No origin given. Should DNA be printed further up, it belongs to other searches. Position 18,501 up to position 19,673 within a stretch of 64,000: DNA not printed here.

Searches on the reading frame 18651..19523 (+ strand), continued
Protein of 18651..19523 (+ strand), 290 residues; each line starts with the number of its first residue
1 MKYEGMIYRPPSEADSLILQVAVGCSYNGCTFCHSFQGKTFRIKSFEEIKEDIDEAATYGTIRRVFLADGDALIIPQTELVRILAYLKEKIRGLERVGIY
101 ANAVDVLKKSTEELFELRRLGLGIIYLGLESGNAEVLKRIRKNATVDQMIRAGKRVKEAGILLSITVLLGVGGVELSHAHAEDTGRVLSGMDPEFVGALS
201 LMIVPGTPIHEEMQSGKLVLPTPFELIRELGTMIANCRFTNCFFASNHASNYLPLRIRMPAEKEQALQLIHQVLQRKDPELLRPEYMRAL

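Call 61: search_protein_families(library=pfam, proteins=[P0193, P0196, P0225, P0260, P0253, P0265, P0270, L075:10388-10810:+, L165:5984-6424:+, L156:875-2428:+], max_evalue=0.001)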
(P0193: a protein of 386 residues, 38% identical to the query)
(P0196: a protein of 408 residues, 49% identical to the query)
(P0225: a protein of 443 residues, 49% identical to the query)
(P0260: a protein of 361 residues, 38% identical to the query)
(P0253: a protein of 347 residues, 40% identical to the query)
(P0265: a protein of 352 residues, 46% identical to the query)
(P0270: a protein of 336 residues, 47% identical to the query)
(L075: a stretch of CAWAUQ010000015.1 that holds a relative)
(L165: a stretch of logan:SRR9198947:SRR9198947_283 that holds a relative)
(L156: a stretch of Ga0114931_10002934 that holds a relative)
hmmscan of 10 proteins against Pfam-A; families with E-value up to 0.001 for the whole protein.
P0193 (386 aa): 1 family
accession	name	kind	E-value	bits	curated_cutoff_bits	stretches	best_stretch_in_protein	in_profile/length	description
PF04055.27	Radical_SAM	-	9.8e-25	88.1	29.5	1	115-276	2-160/166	Radical SAM superfamily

P0196 (408 aa): 1 family
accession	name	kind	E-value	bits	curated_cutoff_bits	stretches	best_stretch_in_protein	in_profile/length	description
PF04055.27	Radical_SAM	-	5.4e-09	36.9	29.5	1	9-102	63-154/166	Radical SAM superfamily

P0225 (443 aa): 3 families
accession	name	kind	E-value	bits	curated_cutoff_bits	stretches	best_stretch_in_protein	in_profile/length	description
PF00224.27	PK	-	2.7e-44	152.1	30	1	184-296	216-328/328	Pyruvate kinase, barrel domain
PF02887.21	PK_C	-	1.3e-37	128.8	28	1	328-441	1-114/114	Pyruvate kinase, alpha/beta domain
PF04055.27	Radical_SAM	-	1.1e-21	78.2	29.5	1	20-175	2-154/166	Radical SAM superfamily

P0260 (361 aa): 1 family
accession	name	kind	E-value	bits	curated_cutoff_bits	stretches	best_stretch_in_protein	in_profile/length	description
PF04055.27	Radical_SAM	-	3.3e-15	57.1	29.5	1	37-206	3-161/166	Radical SAM superfamily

P0253 (347 aa): 1 family
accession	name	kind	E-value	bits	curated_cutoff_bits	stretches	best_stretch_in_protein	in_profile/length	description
PF04055.27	Radical_SAM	-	3.7e-16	60.2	29.5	1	25-176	2-151/166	Radical SAM superfamily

P0265 (352 aa): 2 families
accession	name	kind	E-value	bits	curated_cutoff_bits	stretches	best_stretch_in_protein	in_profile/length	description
PF04055.27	Radical_SAM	-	3e-17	63.7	29.5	1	157-222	91-156/166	Radical SAM superfamily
PF16199.10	Radical_SAM_C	-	0.00049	20.6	31.9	0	239-284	1-46/85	Radical_SAM C-terminal domain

P0270 (336 aa): 1 family
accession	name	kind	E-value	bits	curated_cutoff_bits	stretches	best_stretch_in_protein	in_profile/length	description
PF04055.27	Radical_SAM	-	2.3e-21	77.1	29.5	1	21-176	3-157/166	Radical SAM superfamily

L075:10388-10810:+ (140 aa): 1 family
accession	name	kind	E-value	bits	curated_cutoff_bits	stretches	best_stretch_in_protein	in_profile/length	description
PF02310.24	B12-binding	-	4.2e-23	81.9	32.1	1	15-126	12-120/121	B12 binding domain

L165:5984-6424:+ (146 aa): 0 families

L156:875-2428:+ (517 aa): 37 families (the best 25 are shown)
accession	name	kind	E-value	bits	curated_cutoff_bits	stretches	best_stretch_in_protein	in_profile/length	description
PF00515.34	TPR_1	-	4e-44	147.1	27.8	5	228-261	1-34/34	Tetratricopeptide repeat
PF07719.23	TPR_2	-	1.9e-42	140.3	27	4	196-227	3-34/34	Tetratricopeptide repeat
PF13424.12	TPR_12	-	1e-36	125.4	30.1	5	228-291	3-74/77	Tetratricopeptide repeat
PF13181.12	TPR_8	-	3.4e-35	117.6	25.7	3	229-261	2-34/34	Tetratricopeptide repeat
PF13414.12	TPR_11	-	1.5e-33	114.6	26.8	4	66-106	2-42/42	TPR repeat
PF13431.12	TPR_17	-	7.9e-31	104.2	24.4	1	216-248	1-33/34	Tetratricopeptide repeat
PF13176.12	TPR_7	-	1.9e-30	102.8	27.9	2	234-263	5-34/36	Tetratricopeptide repeat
PF13432.12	TPR_16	-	3.8e-30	104.4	32.7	3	198-260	1-63/65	Tetratricopeptide repeat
PF14559.12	TPR_19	-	8.4e-26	90.5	25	3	37-94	4-61/68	Tetratricopeptide repeat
PF13428.12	TPR_14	-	1.2e-23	81.6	23.5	0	229-270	2-43/44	Tetratricopeptide repeat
PF13374.12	TPR_10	-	1.6e-18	66.5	27.5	2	228-257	2-31/42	Tetratricopeptide repeat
PF13371.12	TPR_9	-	4.6e-17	62.2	35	1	166-229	1-64/73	Tetratricopeptide repeat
PF08242.18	Methyltransf_12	-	1.4e-12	48.6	30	1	363-453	1-98/98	Methyltransferase domain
PF24575.1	TPR_Slam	-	1.6e-12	48.2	35.2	1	21-109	12-98/104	Surface lipoprotein assembly modifier, N-terminal TPR repeats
PF13174.12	TPR_6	-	9.6e-12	45.2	26.3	0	198-222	4-28/33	Tetratricopeptide repeat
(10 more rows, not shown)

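Call 63: search_protein_families(library=ncbifam, proteins=[L060:8878-9309:+, L060:10363-11865:+, L060:7726-8004:+, L036:6805-7644:+, L024:3825-6767:+, L079:4822-5922:+, L079:6891-7610:+, L079:3968-4819:+, L152:1810-2895:+, L152:3848-4918:+], max_evalue=0.00001)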
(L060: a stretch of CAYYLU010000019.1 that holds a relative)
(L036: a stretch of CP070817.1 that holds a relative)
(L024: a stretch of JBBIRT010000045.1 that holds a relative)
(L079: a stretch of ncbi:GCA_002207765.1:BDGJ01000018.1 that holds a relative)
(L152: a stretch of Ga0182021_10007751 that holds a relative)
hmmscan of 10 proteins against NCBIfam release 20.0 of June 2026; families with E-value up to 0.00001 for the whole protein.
L060:8878-9309:+ (143 aa): 4 families
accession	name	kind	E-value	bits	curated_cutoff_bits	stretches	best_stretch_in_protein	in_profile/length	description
TIGR00051.1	TIGR00051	subfamily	1.4e-30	106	68.7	1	18-130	2-116/117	YbgC/FadM family acyl-CoA thioesterase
TIGR02799.1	thio_ybgC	equivalog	3.4e-28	98.4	141.35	1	16-135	3-124/126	tol-pal system-associated acyl-CoA thioesterase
NF047424.1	MenI_Staph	exception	1.4e-26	93.1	225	1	13-128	3-120/148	1,4-dihydroxy-2-naphthoyl-CoA hydrolase MenI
NF008065.0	PRK10800.1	equivalog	3.9e-20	72.4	185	1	17-135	9-129/134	tol-pal system-associated acyl-CoA thioesterase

L060:10363-11865:+ (500 aa): 22 families
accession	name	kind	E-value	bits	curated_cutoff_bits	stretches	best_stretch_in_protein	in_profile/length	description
TIGR03471.1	HpnJ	equivalog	7.1e-37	127.4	577.6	1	60-398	68-403/472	hopanoid biosynthesis associated radical SAM protein HpnJ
NF050148.1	rSAM_ApyD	equivalog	8.4e-35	120.3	750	1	50-359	64-365/645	RiPP biosynthesis radical SAM protein ApyD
TIGR04013.1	B12_SAM_MJ_1487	hypoth_equivalog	5.7e-27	94.5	251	1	58-380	40-355/382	TIGR04013 family B12-binding domain/radical SAM domain-containing protein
TIGR04072.2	rSAM_ladder_B12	equivalog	3.2e-26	91.9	360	1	16-389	17-379/443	lipid biosynthesis B12-binding/radical SAM protein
TIGR02026.1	BchE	equivalog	1.5e-25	90.1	481.35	1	19-393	24-397/497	magnesium-protoporphyrin IX monomethyl ester anaerobic oxidative cyclase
TIGR04479.1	bcpD_PhpK_rSAM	subfamily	1.7e-24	86.1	600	1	16-371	71-420/504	PhpK family radical SAM P-methyltransferase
NF033070.1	rSAM_AprD4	equivalog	5.1e-19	68.5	500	1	154-392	167-400/456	AprD4 family radical SAM diol-dehydratase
TIGR03975.1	rSAM_ocin_1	subfamily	4.3e-17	61.9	281.85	1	51-360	119-430/606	RiPP maturation radical SAM C-methyltransferase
NF038361.1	rSAM_Sden_1168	equivalog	8.2e-17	60.9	575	1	30-409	110-498/560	Sden_1168 family B12-binding radical SAM P-methyltransferase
TIGR04190.1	B12_SAM_Ta0216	equivalog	1.9e-16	59.8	500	2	183-360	222-394/554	TIGR04190 family B12-binding domain/radical SAM domain protein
TIGR04295.1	B12_rSAM_oligo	hypoth_equivalog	3e-15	55.9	400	1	77-312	91-314/422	TIGR04295 family B12-binding domain-containing radical SAM protein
TIGR04385.1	B12_rSAM_cofa1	equivalog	1.5e-14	54.1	450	1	16-360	19-364/438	B12 lower ligand biosynthesis radical SAM protein BzaD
TIGR04014.1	B12_SAM_MJ_0865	equivalog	8.7e-14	51.1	360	1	16-381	10-357/434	methyl-coenzyme M reductase glutamine C-methyltransferase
TIGR04428.1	B12_rSAM_trp_MT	equivalog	9.8e-12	44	500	1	183-357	219-395/558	tryptophan 2-C-methyltransferase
NF033712.0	B12_rSAM_KedN5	subfamily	3.2e-11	42.2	700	1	58-147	60-151/624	KedN5 family methylcobalamin-dependent radical SAM C-methyltransferase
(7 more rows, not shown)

L060:7726-8004:+ (92 aa): 1 family
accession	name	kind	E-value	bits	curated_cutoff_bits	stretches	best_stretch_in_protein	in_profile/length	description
NF002058.0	PRK00888.1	equivalog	8.6e-11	41.7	101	1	11-90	8-87/111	cell division protein FtsB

L036:6805-7644:+ (279 aa): 0 families

L024:3825-6767:+ (980 aa): 30 families (the best 25 are shown)
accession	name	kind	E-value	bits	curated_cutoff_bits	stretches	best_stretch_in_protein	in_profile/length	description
TIGR02795.1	tol_pal_ybgF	equivalog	1.2e-116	384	90.1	7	593-707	2-116/119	tol-pal system protein YbgF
TIGR03302.1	OM_YfiO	subfamily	9.2e-84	280.7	81.4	7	641-717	44-120/239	outer membrane protein assembly factor BamD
NF052312.1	T9SS_PorW_SprE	equivalog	1.6e-51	175.8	250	4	147-407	99-361/716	type IX secretion system periplasmic lipoprotein PorW/SprE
NF008068.0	PRK10803.1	equivalog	1.2e-48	166.3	383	3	129-219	157-247/263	cell division protein CpoB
TIGR02917.1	PEP_TPR_lipo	equivalog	3.1e-48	164.3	312.2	4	116-439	194-493/899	XrtA/PEP-CTERM system TPR-repeat protein PrsT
NF040959.1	MamA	equivalog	2.4e-43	148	200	2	161-290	46-166/204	magnetosome protein MamA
NF047371.1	FlcA_CTERM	equivalog_domain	8.2e-27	93.9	300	2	377-480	402-505/646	periplasmic flagellar collar protein FlcA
TIGR02552.1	LcrH_SycD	equivalog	2.4e-23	82.4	104.8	1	586-701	11-120/136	SycD/LcrH family type III secretion system chaperone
TIGR02521.1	type_IV_pilW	equivalog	7.2e-22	78.1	154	0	521-617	101-193/234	type IV pilus biogenesis/stability protein PilW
NF047507.1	TPR_BatC_Lepto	exception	2e-20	73.2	175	0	233-294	65-127/214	TPR repeat-containing protein BatC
NF008757.0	PRK11788.1-5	equivalog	6.2e-17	61.8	363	0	739-838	105-203/388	lipopolysaccharide assembly protein LapB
NF008756.0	PRK11788.1-4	equivalog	1.1e-16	60.9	474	1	726-888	125-285/389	lipopolysaccharide assembly protein LapB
NF053852.1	vesicle_Bd0635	exception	2e-16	60.3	250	1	634-707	142-215/223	CpoB-like predatory vesicle lipoprotein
NF052415.1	T3SS_chap_SctY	equivalog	2.4e-16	60.2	70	0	594-694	7-104/106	type III secretion apparatus assembly chaperone SctY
NF033920.0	C39_PA2778_fam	equivalog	2.5e-14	53.3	150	0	644-702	170-225/255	PA2778 family cysteine peptidase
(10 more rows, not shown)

L079:4822-5922:+ (366 aa): 55 families (the best 25 are shown)
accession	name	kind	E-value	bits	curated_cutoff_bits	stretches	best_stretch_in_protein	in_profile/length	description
NF045874.1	Vhu_polyferre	exception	9.1e-13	47.7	600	1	192-245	127-180/381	F420-non-reducing hydrogenase associated-polyferredoxin VhuB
NF040770.1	hetero_SS_HdrA2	exception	4.1e-12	45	1100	1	185-251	569-635/777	CoB-CoM heterodisulfide reductase HdrA2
NF040864.1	HgcB_ferredoxin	equivalog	1.1e-11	44.4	99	1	190-242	11-64/93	mercury methylation ferredoxin HgcB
TIGR02700.1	flavo_MJ0208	hypoth_equivalog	1.7e-11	43.8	251.35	1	189-241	144-196/234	dihydromethanopterin reductase (acceptor)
NF038196.1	ferrodoxin_EFR1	subfamily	2.6e-11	44.1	75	1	179-246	171-236/242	EFR1 family ferrodoxin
NF043069.1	T4HPD_activ_SAM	equivalog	8.3e-11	41.8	425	1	190-241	48-99/299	trans-4-hydroxy-L-proline dehydratase activase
NF040684.1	PorD_Arch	equivalog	8.8e-11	41.7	120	1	185-241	24-81/85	pyruvate synthase subunit PorD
NF041891.1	hdrA_Methbact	equivalog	2.4e-10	39.3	1300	1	188-268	567-642/762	ferredoxin:CoB-CoM heterodisulfide reductase subunit HdrA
TIGR02179.1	PorD_KorD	subfamily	2.8e-10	40.2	60.05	1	187-241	19-74/78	2-oxoacid:acceptor oxidoreductase, delta subunit, pyruvate/2-ketoisovalerate family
NF007202.0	PRK09623.1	equivalog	3.8e-10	40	166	1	185-242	43-101/105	3-methyl-2-oxobutanoate dehydrogenase subunit delta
NF005503.0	PRK07118.1-2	equivalog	3.9e-10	39.5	252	1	194-241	139-186/292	RnfABCDGE type electron transport complex subunit B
TIGR01944.1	rnfB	subfamily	5e-10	39.2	68.7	1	184-248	104-170/190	RnfABCDGE type electron transport complex subunit B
NF058577.1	FdxA_fam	equivalog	8.4e-10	38.7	65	1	193-238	7-52/52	4Fe-4S ferredoxin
NF005504.0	PRK07118.1-3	equivalog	3.1e-09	36.6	437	1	194-250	220-277/293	Fe-S cluster domain-containing protein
NF043039.1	HgcAB_like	equivalog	4.8e-09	36.3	285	1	186-239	293-349/350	HgcAB-like fusion protein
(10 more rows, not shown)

L079:6891-7610:+ (239 aa): 15 families
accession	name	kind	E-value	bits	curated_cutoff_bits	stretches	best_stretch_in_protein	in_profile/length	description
NF004079.0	PRK05584.1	equivalog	1e-57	195.4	169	1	1-238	1-228/232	5'-methylthioadenosine/adenosylhomocysteine nucleosidase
TIGR01704.1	MTA_SAH-Nsdase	equivalog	2.7e-33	115.4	73.8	1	3-236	2-225/229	5'-methylthioadenosine/S-adenosylhomocysteine nucleosidase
NF011286.0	PRK14697.1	equivalog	2.4e-32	112.4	260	1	2-227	3-214/233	bifunctional 5'-methylthioadenosine/S-adenosylhomocysteine nucleosidase/phosphatase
NF005221.0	PRK06714.1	equivalog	7e-31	107.6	218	1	3-216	4-204/236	S-adenosylhomocysteine nucleosidase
NF005213.0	PRK06698.1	equivalog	4.8e-30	104.7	768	1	3-227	4-214/459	bifunctional 5'-methylthioadenosine/S-adenosylhomocysteine nucleosidase/phosphatase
TIGR03664.1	fut_nucase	equivalog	6.4e-24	84.9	124.7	1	6-227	4-218/228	futalosine hydrolase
TIGR03468.1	HpnG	hypoth_equivalog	1.9e-20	73.4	187.1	2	149-222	97-170/212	hopanoid-associated phosphorylase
NF004168.0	PRK05634.1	equivalog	3.4e-16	59.6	129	1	158-230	108-178/185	nucleosidase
NF005522.0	PRK07164.1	equivalog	5.1e-13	49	161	1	29-101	33-104/218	5'-methylthioadenosine/S-adenosylhomocysteine nucleosidase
NF005476.0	PRK07077.1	equivalog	4.5e-12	45.7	215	1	148-211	111-174/243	phosphorylase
NF004489.0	PRK05819.1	subfamily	4e-10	39.4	230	1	33-97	48-112/236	DeoD-type purine-nucleoside phosphorylase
NF006087.0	PRK08236.1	equivalog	9.5e-08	32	213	1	37-211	24-191/219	futalosine hydrolase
NF009914.0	PRK13374.1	subfamily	3.9e-07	29.9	338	0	22-95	40-110/235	DeoD-type purine-nucleoside phosphorylase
TIGR00107.1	deoD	equivalog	2e-06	27.5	232.25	0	22-97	33-108/232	purine-nucleoside phosphorylase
NF005500.0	PRK07115.1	equivalog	2.7e-06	26.8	264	0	29-98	51-119/261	AMP nucleosidase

L079:3968-4819:+ (283 aa): 11 families
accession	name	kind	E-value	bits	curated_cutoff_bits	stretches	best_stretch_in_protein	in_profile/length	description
TIGR01694.1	MTAP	equivalog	2.1e-32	112.4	274.85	1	12-255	3-239/240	S-methyl-5'-thioadenosine phosphorylase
NF006334.0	PRK08564.1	equivalog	8.9e-32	110.3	382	1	9-271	8-264/267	S-methyl-5'-thioadenosine phosphorylase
NF006599.0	PRK09136.1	equivalog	1.6e-24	86.4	223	1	12-252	5-242/247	S-methyl-5'-thioinosine phosphorylase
NF005876.0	PRK07823.1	equivalog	1.8e-24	86.3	306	1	9-269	6-257/267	S-methyl-5'-thioadenosine phosphorylase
TIGR01697.1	PNPH-PUNA-XAPA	subfamily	6.1e-22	78.2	197.1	1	45-252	36-244/247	inosine/guanosine/xanthosine phosphorylase family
NF006054.0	PRK08202.1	equivalog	3e-20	72.9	218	1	43-256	58-273/274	purine-nucleoside phosphorylase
NF006492.0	PRK08931.1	equivalog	1.6e-19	70.4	437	1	11-223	6-211/291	S-methyl-5'-thioadenosine phosphorylase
TIGR01698.1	PUNP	equivalog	2.2e-18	66.6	302.6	1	50-252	41-242/245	purine-nucleoside phosphorylase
TIGR01700.1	PNPH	equivalog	2.6e-18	66.4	293.35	1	44-238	35-232/249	purine nucleoside phosphorylase I, inosine and guanosine-specific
NF005657.0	PRK07432.1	equivalog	1.1e-17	64.1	453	1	10-223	5-214/291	S-methyl-5'-thioadenosine phosphorylase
TIGR01699.1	XAPA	equivalog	1.4e-06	28.1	370.9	1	165-228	157-220/248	xanthosine phosphorylase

L152:1810-2895:+ (361 aa): 7 families
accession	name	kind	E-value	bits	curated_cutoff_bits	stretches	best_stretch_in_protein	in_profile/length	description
NF003764.0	PRK05355.1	equivalog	6.6e-156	518.7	253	1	3-359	2-356/357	3-phosphoserine/phosphohydroxythreonine transaminase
TIGR01364.1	serC_1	equivalog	9e-154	511.6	443.6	1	5-358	1-357/358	phosphoserine transaminase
NF009112.0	PRK12462.1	equivalog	6.2e-123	410.2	563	1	6-358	7-363/365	phosphoserine transaminase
TIGR01366.1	serC_3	equivalog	2.9e-12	46.4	401.65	1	31-314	23-313/361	phosphoserine transaminase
NF002841.0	PRK03080.1-2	equivalog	1.3e-07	30.9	477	1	40-314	39-325/389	phosphoserine transaminase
TIGR01365.1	serC_2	equivalog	1.2e-06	27.9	448.2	1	40-309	30-311/374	phosphoserine transaminase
TIGR03301.1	PhnW-AepZ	equivalog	3.4e-06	26.7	360.8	1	39-279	21-276/355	2-aminoethylphosphonate aminotransferase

L152:3848-4918:+ (356 aa): 8 families
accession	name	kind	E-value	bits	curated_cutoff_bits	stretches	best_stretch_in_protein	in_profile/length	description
TIGR00048.1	rRNA_mod_RlmN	equivalog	1.2e-119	399.4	290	1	4-353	6-349/355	dual-specificity RNA methyltransferase RlmN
NF008396.0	PRK11194.1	equivalog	2.9e-101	339.1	633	1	4-349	12-356/379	dual-specificity RNA methyltransferase RlmN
NF011031.0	PRK14461.1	equivalog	7.5e-93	311.5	601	1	4-350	7-365/372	ribosomal RNA large subunit methyltransferase N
NF000424.4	CfrAB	exception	8e-65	219.4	530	1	16-347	8-337/338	Cfr family 23S rRNA (adenine(2503)-C(8))-methyltransferase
NF011024.0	PRK14453.1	equivalog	1e-62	212.4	468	1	15-351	11-345/348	23S rRNA (adenine(2503)-C(8))-methyltransferase Cfr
TIGR04432.1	rSAM_Cfr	equivalog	3.9e-62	210.5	550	1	16-348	10-340/341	Cfr family 23S rRNA (adenine(2503)-C(8))-methyltransferase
NF011040.0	PRK14470.1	equivalog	1.6e-57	195.5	441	1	71-351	64-336/338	ribosomal RNA large subunit methyltransferase N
NF011034.0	PRK14464.1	equivalog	3.3e-52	177.4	422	1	75-350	71-330/348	RNA methyltransferase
